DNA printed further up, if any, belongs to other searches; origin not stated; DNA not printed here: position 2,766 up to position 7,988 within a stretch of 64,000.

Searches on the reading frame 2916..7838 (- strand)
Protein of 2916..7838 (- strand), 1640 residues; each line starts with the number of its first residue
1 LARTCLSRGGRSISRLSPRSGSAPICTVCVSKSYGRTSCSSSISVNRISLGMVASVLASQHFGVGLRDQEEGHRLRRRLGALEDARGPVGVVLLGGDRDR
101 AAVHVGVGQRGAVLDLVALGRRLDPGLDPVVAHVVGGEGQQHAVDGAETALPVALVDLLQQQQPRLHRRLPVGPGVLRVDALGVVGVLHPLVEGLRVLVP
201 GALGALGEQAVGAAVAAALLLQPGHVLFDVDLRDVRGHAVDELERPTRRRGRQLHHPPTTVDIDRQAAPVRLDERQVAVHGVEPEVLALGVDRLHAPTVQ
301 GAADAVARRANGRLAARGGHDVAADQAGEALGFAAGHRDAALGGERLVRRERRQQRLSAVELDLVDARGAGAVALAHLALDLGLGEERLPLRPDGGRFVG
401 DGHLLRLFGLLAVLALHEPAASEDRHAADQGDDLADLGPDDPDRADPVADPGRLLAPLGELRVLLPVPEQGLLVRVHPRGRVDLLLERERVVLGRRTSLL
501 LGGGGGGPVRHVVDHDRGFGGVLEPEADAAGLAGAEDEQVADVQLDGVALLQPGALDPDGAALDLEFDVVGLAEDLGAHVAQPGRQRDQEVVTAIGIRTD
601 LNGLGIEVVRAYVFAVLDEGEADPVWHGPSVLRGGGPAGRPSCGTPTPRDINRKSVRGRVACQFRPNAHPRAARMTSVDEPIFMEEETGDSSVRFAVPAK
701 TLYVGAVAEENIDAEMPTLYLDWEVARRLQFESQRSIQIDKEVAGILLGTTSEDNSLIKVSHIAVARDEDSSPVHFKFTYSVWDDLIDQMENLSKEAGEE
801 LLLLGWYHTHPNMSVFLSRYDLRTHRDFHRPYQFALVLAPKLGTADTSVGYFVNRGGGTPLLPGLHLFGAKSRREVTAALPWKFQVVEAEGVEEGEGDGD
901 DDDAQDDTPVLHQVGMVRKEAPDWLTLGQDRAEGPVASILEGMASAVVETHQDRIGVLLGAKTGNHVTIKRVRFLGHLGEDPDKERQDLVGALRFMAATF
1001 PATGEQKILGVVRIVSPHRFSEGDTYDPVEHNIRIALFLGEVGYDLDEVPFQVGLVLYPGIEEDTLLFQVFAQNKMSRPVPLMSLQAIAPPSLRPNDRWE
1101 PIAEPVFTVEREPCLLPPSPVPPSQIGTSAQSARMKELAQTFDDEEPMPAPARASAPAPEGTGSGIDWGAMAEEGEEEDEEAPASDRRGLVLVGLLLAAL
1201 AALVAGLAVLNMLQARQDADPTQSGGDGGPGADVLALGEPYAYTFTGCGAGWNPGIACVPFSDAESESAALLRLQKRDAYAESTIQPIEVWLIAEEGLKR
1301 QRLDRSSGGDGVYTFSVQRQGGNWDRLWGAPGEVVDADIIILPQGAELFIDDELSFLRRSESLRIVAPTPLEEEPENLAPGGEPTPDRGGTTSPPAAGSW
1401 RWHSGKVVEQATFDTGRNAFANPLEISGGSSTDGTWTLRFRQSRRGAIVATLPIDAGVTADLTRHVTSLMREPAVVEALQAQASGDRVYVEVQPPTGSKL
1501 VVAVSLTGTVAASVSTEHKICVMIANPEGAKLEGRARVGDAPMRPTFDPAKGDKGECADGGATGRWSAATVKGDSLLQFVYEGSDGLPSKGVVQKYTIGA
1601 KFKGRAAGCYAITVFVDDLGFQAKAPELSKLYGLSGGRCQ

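Call 50: search_protein_families(library=pfam, proteins=[window:2916-7838:-], max_evalue=0.01)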
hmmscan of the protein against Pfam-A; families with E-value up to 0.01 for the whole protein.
window:2916-7838:- (1640 aa): 2 families
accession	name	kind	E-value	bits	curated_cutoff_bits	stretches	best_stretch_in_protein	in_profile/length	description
PF01398.27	JAB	-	1.1e-14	54.7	22.5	1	734-830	21-113/117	JAB1/Mov34/MPN/PAD-1 ubiquitin protease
PF14464.11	Prok-JAB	-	9.5e-06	25.9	25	1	741-827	18-92/114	Prokaryotic homologs of the JAB domain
